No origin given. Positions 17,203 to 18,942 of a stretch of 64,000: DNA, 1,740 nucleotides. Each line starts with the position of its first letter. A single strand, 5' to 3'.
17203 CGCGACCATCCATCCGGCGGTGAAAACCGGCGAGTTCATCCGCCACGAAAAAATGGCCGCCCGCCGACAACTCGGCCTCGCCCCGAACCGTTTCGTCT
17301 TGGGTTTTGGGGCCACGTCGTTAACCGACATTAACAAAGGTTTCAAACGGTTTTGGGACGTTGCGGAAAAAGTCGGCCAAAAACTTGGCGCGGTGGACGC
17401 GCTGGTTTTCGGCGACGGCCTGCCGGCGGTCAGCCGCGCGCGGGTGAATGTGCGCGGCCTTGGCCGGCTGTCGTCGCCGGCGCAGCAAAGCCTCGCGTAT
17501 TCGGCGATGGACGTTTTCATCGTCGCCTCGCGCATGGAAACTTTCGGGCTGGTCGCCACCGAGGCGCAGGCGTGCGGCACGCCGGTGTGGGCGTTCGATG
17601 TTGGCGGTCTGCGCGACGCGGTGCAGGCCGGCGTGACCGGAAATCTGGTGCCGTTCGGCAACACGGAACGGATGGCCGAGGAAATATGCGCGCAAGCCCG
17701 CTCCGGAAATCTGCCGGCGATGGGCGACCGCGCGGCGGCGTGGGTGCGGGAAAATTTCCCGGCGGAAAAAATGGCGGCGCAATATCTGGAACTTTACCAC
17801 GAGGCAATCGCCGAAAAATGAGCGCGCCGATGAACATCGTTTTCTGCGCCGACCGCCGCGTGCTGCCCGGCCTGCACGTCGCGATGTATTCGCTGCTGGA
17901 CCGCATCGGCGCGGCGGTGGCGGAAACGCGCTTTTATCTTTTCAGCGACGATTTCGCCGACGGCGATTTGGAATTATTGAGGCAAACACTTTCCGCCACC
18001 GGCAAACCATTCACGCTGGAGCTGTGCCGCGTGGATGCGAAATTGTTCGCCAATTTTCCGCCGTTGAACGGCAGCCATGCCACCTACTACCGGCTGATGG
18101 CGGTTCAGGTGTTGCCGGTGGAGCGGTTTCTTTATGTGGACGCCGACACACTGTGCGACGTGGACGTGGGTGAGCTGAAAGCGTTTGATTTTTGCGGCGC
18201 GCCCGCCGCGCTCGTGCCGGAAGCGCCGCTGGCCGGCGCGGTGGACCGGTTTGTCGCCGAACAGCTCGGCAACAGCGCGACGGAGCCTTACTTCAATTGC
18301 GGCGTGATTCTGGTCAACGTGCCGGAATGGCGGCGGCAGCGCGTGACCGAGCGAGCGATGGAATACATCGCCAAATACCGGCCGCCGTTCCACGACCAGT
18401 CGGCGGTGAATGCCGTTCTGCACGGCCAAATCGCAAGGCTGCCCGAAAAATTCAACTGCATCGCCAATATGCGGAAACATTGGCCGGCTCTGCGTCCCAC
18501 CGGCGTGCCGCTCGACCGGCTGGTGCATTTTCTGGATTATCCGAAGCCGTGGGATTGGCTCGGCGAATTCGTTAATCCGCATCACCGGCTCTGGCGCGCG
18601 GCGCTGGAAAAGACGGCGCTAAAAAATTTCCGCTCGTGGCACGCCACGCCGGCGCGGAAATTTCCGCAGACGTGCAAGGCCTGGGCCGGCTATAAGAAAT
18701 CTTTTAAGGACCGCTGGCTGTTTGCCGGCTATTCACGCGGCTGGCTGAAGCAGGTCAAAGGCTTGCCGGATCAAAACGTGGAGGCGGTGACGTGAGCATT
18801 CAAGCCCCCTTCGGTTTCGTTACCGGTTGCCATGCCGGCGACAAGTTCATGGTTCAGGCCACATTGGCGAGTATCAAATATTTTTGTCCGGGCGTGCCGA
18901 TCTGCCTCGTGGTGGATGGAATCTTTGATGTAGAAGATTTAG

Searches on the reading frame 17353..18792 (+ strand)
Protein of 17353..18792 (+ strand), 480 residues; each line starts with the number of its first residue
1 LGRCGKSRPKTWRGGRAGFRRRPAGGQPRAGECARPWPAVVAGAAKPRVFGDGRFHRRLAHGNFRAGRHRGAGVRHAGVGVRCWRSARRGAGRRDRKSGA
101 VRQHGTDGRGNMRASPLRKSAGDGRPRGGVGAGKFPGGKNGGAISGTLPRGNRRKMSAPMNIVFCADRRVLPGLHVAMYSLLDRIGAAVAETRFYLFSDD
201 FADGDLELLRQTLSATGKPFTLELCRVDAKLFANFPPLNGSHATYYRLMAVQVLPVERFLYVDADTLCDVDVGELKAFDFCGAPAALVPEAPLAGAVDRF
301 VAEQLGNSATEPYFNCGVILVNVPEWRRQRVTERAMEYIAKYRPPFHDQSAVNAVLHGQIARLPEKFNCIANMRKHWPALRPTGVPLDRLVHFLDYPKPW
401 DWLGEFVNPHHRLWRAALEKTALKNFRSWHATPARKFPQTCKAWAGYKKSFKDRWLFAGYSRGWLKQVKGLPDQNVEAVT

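Call 54: search_protein_families(library=pfam, proteins=[window:17353-18792:+], max_evalue=0.001)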
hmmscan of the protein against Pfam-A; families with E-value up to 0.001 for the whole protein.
window:17353-18792:+ (480 aa): 1 family
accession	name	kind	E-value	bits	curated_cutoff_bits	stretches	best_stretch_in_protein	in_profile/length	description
PF01501.26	Glyco_transf_8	-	6.6e-29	101.7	24.3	1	161-401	1-250/253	Glycosyl transferase family 8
